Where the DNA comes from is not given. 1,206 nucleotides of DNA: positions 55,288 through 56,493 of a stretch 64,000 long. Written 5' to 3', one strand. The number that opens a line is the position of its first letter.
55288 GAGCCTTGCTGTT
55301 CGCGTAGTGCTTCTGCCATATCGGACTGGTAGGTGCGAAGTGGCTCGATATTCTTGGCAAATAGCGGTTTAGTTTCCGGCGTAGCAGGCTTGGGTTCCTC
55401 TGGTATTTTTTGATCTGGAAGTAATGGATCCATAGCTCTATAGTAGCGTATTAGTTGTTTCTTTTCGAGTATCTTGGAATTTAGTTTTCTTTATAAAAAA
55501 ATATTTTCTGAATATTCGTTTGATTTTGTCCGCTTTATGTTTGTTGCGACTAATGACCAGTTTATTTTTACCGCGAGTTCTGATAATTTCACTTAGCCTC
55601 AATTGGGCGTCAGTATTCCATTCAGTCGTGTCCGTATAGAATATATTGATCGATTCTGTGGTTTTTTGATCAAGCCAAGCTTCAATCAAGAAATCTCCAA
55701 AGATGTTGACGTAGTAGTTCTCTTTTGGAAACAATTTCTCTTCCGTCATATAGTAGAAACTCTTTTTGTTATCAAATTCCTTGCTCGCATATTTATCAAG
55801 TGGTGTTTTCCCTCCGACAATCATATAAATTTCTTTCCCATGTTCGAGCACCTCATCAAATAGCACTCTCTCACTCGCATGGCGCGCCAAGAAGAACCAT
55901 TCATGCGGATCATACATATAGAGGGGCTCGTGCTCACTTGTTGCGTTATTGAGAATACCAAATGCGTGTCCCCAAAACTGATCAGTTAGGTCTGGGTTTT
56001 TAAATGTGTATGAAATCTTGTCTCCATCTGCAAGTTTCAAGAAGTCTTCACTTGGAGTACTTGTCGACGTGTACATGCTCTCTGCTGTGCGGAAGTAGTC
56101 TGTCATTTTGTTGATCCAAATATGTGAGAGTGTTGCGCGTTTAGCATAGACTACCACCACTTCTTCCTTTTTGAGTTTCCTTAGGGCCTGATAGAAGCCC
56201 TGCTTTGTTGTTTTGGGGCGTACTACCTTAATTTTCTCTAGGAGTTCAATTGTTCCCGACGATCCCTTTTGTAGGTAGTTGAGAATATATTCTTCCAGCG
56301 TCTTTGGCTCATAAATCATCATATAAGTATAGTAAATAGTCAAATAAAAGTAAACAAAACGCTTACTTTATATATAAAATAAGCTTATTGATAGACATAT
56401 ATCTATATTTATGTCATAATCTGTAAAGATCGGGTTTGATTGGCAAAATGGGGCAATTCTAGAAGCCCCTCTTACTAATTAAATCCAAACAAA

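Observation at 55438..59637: Divergent paralog pair bracketing a 3-gene opposite-strand island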

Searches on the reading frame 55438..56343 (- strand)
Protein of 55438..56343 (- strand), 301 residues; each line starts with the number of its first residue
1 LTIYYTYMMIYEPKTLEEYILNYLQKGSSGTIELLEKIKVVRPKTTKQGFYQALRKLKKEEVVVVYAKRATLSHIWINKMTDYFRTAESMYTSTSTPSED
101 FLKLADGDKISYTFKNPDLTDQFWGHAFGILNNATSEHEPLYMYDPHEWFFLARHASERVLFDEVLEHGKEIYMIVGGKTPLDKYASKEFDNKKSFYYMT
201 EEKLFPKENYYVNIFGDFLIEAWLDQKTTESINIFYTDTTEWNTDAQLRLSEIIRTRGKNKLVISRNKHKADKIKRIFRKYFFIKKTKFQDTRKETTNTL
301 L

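Call 4: search_protein_families(library=pfam, proteins=[window:55438-56343:-], max_evalue=1)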
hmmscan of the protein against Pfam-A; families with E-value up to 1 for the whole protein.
window:55438-56343:- (301 aa): 0 families

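Call 6: search_protein_families(library=ncbifam, proteins=[window:55438-56343:-], max_evalue=1)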
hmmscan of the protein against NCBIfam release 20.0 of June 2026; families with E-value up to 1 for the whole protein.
window:55438-56343:- (301 aa): 0 families

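Call 7: search_protein_families(library=padloc, proteins=[window:55438-56343:-], max_evalue=1)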
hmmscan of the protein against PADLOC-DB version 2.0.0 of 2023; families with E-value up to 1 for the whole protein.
window:55438-56343:- (301 aa): 0 families

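Call 8: find_homologous_proteins(query=window:55438-56343:-, max_evalue=0.001)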
Query window:55438-56343:- (301 aa): 148 proteins with E <= 0.001 among 864 candidates; the best 120 are listed.
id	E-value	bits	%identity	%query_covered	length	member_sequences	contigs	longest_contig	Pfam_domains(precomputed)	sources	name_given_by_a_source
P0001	9.3e-166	568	86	98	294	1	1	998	-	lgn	-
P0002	1.2e-164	565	90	93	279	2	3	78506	-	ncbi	-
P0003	2.4e-164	564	85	98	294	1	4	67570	-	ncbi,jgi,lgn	jgi:hypothetical protein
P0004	5.3e-164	563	85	97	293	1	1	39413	-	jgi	jgi:hypothetical protein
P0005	1.0e-161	555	88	92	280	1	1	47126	-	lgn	-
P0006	2.3e-160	551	87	92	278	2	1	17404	-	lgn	-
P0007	1.6e-158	545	86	93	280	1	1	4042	-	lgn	-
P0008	2.6e-114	399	60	95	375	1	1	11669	-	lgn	-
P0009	2.6e-106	373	58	95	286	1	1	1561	-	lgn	-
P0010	1.3e-101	358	59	92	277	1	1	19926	-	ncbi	-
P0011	2.9e-101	357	59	92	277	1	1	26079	-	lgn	-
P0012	7.7e-101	355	57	92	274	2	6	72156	-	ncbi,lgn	-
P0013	1.3e-100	354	56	92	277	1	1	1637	-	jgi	jgi:hypothetical protein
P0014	3.1e-98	347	57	92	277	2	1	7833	-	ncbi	-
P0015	3.3e-97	343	55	92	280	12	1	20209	-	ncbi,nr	ncbi:MAG: hypothetical protein KA028_00815 [Candidatus Pacebacteria bacterium]|nr:hypothetical prote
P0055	2.6e-80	288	49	93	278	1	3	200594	-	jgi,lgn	jgi:hypothetical protein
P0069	1.2e-76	276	45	93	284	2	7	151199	-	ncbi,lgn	ncbi:MAG: hypothetical protein R3B39_00600 [Candidatus Paceibacterota bacterium]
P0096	3.8e-66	241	42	93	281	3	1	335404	-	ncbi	-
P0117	2.5e-61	226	39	90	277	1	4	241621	-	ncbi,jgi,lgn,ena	-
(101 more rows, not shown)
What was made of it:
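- Family size and anonymity: 148 word-indexed hits, all hypothetical (call 8).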

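Call 9: find_encoding_contigs(protein=P0002, flank=8000, max_places=3)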
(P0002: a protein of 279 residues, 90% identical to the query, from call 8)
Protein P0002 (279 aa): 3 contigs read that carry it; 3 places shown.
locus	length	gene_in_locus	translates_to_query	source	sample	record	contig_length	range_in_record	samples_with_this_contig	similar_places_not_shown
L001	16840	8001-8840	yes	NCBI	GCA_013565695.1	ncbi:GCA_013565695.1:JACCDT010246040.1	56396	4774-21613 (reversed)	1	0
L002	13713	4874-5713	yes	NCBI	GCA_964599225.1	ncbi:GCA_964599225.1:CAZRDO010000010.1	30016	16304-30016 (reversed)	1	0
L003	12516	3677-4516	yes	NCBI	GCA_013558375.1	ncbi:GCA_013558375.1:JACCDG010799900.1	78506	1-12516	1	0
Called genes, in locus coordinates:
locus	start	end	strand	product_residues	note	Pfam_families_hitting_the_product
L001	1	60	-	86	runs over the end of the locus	-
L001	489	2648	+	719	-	PF01138:RNase_PH, PF00013:KH_1, PF00575:S1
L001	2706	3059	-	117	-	-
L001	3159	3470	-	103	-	-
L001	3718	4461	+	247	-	PF01978:TrmB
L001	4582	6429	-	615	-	-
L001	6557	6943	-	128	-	-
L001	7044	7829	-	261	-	PF00106:adh_short, PF01370:Epimerase (faint), PF13561:adh_short_C2 (weak)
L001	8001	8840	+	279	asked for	-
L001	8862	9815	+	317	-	-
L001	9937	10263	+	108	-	PF01258:zf-dskA_traR (weak)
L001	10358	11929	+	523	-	PF13541:ChlI, PF00493:MCM, PF01078:Mg_chelatase, PF07728:AAA_5, PF13335:Mg_chelatase_C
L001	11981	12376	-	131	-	-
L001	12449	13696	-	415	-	PF01476:LysM, PF23446:LysM1_NFP_LYK (faint), PF23473:LysM3_LYK4_5, PF01476:LysM, PF01551:Peptidase_M23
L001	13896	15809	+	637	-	PF00580:UvrD-helicase, PF13245:AAA_19, PF13604:AAA_30 (faint), PF01443:Viral_helicase1 (faint), PF13361:UvrD_C, PF13538:UvrD_C_2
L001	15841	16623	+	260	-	PF00398:RrnaAD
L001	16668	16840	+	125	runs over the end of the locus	-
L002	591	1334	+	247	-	PF01978:TrmB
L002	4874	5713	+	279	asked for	-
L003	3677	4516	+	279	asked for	-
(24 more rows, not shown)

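Call 10: find_encoding_contigs(protein=P0012, flank=8000, max_places=3)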
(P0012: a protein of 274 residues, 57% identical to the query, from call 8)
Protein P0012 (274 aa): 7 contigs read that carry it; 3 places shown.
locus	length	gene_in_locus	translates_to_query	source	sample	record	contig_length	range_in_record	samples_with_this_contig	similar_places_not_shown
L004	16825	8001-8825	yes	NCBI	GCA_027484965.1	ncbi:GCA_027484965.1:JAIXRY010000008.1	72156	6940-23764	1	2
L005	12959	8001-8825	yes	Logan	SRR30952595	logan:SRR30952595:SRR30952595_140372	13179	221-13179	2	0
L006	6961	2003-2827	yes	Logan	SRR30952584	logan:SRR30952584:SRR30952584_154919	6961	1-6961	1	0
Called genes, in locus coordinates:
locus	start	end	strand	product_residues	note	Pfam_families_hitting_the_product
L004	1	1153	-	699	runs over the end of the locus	-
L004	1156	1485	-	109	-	-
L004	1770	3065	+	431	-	PF08529:NusA_N, PF13184:KH_NusA_1st, PF26594:KH_NusA_2nd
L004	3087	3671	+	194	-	PF00719:Pyrophosphatase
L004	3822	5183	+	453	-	-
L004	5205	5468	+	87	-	-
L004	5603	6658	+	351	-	PF05697:Trigger_N, PF05698:Trigger_C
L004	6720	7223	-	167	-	-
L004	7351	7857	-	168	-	-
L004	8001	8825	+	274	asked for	-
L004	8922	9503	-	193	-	-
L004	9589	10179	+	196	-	PF00574:CLP_protease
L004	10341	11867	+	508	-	PF12072:RNase_Y_N, PF00013:KH_1 (weak), PF01966:HD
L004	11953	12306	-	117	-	-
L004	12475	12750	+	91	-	PF00216:Bac_DNA_binding, PF18291:HU-HIG (weak)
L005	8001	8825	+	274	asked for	-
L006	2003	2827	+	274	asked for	-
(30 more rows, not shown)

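Call 19: search_solved_structures(query=A2, max_evalue=10, show_alignments=2)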
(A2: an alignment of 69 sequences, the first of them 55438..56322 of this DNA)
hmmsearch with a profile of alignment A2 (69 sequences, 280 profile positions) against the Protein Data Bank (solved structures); distinct sequences matched with E-value up to 10: 7.
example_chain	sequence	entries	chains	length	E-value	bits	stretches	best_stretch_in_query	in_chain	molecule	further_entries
1i27_A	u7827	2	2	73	0.078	15.6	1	8-66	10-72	TRANSCRIPTION FACTOR IIF | Transcription initiation factor IIF, alpha subunit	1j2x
2k7l_A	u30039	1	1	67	0.078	15.6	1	8-66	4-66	General transcription factor IIF subunit 1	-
1nf2_A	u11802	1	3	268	0.088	15.4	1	211-275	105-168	phosphatase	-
1nha_A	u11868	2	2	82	0.1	15.2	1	8-66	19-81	Transcription initiation factor IIF, alpha subunit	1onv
5h20_A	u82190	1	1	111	0.77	12.3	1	7-55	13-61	Putative PadR-family transcriptional regulatory protein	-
2od5_A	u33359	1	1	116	0.91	12.1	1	4-50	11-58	hypothetical protein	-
5ehf_A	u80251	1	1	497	2.5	10.7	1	98-141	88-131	Laccase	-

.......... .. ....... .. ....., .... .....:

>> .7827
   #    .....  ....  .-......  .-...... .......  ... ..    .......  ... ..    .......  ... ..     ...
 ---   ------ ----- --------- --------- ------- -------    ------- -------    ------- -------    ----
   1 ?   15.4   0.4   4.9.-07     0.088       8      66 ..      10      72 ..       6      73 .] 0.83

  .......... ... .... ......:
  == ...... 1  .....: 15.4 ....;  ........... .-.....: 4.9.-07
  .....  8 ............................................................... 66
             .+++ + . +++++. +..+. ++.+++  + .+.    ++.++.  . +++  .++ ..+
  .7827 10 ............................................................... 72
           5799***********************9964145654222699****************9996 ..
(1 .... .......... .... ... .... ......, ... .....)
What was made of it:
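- A profile search of PDB sequences does not find TrmB or TrmBL2 (call 19).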

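Call 28: find_encoding_contigs(protein=P0055, flank=7000, max_places=1)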
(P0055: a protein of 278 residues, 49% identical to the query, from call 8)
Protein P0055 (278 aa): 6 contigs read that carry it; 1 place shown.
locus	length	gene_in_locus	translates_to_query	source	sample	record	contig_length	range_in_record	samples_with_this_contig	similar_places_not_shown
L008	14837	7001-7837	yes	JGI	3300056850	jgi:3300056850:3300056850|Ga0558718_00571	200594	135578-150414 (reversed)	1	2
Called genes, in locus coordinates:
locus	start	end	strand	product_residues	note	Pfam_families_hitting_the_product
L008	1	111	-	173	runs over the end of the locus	-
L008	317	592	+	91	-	PF00216:Bac_DNA_binding, PF18291:HU-HIG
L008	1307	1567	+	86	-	-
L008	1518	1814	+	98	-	-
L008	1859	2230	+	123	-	-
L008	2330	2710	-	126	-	PF08378:NERD, PF02021:UPF0102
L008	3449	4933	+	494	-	PF01743:PolyA_pol, PF12627:PolyA_pol_RNAbd, PF01966:HD, PF13735:tRNA_NucTran2_2 (weak)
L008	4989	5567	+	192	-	PF01471:PG_binding_1 (weak)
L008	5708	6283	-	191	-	PF02675:AdoMet_dc (weak)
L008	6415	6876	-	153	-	-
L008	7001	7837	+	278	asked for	-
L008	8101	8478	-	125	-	-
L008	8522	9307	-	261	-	PF03372:Exo_endo_phos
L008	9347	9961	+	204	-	-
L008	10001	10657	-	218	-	PF05724:TPMT, PF01209:Ubie_methyltran, PF02353:CMAS, PF13489:Methyltransf_23, PF13847:Methyltransf_31, PF08241:Methyltransf_11, PF08242:Methyltransf_12, PF13649:Methyltransf_25, +2 more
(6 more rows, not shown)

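Call 29: find_encoding_contigs(protein=P0096, flank=7000, max_places=1)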
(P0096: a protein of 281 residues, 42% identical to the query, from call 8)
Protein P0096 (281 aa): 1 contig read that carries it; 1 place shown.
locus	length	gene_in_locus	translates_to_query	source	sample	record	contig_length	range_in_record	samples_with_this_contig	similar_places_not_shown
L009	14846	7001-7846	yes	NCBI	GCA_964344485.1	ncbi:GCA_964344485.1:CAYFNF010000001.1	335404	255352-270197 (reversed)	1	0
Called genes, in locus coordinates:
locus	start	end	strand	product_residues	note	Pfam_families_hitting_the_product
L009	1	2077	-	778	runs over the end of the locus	PF02012:BNR (faint)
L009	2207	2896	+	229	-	-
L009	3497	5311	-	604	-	PF00664:ABC_membrane, PF02463:SMC_N (weak), PF00005:ABC_tran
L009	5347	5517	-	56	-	-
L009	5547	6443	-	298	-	PF04240:Caroten_synth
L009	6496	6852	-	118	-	PF02675:AdoMet_dc (weak)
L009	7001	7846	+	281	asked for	-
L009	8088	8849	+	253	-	-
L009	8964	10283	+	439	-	-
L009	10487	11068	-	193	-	-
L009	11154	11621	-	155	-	-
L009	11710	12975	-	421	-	-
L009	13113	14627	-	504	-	-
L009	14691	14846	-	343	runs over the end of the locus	PF00044:Gp_dh_N, PF02800:Gp_dh_C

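Call 30: find_encoding_contigs(protein=P0117, flank=7000, max_places=1)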
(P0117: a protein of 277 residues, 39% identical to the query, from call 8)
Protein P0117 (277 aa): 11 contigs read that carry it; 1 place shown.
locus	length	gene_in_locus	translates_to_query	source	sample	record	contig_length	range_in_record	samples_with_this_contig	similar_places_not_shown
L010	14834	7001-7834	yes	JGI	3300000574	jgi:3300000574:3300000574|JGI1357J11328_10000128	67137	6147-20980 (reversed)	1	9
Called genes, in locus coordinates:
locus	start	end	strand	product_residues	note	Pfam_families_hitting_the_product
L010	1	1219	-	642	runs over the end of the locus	PF00580:UvrD-helicase, PF13245:AAA_19, PF01443:Viral_helicase1 (faint), PF13087:AAA_12 (faint), PF13361:UvrD_C, PF13538:UvrD_C_2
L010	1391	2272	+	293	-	PF01476:LysM, PF23446:LysM1_NFP_LYK (faint), PF23462:LysM3_NFP (faint), PF23473:LysM3_LYK4_5, PF01476:LysM, PF01551:Peptidase_M23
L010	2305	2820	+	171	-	PF03703:bPH_2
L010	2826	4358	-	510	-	PF13541:ChlI, PF01078:Mg_chelatase, PF00004:AAA (faint), PF07728:AAA_5, PF00493:MCM (weak), PF13335:Mg_chelatase_C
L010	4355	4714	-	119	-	PF01258:zf-dskA_traR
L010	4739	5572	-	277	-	-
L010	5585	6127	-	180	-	PF01936:NYN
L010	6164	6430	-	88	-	PF00312:Ribosomal_S15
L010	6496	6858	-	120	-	-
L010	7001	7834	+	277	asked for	-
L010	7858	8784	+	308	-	PF13102:Phage_int_SAM_5 (faint), PF13495:Phage_int_SAM_4, PF02899:Phage_int_SAM_1, PF00589:Phage_integrase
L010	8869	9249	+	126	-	PF00072:Response_reg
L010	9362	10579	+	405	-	PF08529:NusA_N, PF00575:S1, PF13184:KH_NusA_1st, PF26594:KH_NusA_2nd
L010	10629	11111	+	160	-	PF00719:Pyrophosphatase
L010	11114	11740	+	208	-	-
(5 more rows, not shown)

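Call 31: find_encoding_contigs(protein=P0069, flank=7000, max_places=1)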
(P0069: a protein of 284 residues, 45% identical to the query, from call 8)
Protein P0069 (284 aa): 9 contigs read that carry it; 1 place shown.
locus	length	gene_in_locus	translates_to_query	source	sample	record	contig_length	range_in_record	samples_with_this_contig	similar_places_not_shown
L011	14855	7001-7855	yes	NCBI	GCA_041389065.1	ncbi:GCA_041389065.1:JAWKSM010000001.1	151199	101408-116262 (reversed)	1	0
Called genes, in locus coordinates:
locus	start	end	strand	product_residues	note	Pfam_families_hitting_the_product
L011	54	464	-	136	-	-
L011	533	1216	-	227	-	PF00106:adh_short, PF01370:Epimerase, PF08659:KR, PF13561:adh_short_C2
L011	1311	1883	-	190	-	-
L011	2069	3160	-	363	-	PF00291:PALP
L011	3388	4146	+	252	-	PF01978:TrmB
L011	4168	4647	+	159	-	PF02075:RuvC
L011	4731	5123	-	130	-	PF02452:PemK_toxin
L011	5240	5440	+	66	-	-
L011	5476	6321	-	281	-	-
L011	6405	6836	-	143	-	-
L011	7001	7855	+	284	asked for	-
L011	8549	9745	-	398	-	PF00579:tRNA-synt_1b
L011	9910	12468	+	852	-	PF00912:Transgly, PF00905:Transpeptidase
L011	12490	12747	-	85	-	-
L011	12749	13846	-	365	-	PF00712:DNA_pol3_beta, PF02767:DNA_pol3_beta_2, PF02768:DNA_pol3_beta_3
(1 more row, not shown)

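Call 33: predict_structure(alignment_id=A2)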
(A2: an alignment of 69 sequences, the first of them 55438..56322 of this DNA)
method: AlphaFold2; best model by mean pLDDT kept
length: 294 residues; sequences in the alignment: 69
mean_pLDDT: 90.4   pTM: 0.75
mean pLDDT of the five models: 90.4, 89.4, 89.0, 88.8, 88.5
residues with pLDDT >= 90: 227; 70-90: 39; 50-70: 11; < 50: 17
segments of 3 or more residues with pLDDT < 50: 88-90, 281-294
pLDDT, mean of each block of 10 residues (from residue 1): 84 95 98 97 98 96 95 85 58 79 95 91 88 96 94 94 96 98 97 96 97 98 98 97 96 97 97 85 44 44
secondary structure, 60 per line:
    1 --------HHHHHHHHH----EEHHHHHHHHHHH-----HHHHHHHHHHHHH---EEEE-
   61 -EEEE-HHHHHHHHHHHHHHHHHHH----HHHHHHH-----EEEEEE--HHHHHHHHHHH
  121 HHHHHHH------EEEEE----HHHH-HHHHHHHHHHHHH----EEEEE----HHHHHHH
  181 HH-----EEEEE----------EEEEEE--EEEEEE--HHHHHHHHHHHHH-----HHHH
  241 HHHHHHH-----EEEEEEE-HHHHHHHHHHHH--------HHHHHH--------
elements in order: H9-17 H24-34 H40-52 E56-59 E62-65 H67-85 H90-96 E102-107 H110-127 E134-138 H143-146 H148-160 E165-169 H174-182 E188-192 E203-208 E211-216 H219-231 H237-247 E253-259 H261-272 H281-286
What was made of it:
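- On TrmB/TrmBL2 structural class: AF2 model with pLDDT 90.4 (call 33).
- Fold: AF2 pLDDT 90.4, with a wHTH at residues 9-65, a helix at 67-85 and an alpha/beta domain at 102-272 (call 33).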

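Call 41: search_protein_families(library=phrogs, proteins=[window:55438-56322:-], max_evalue=0.1)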
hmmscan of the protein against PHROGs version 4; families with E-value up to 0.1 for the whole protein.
window:55438-56322:- (294 aa): 2 families
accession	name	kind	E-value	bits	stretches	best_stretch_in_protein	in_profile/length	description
phrog_3675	-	unknown function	0.03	15.2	1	9-71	8-72/110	-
phrog_26542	-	unknown function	0.086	14.3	0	51-85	9-43/100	-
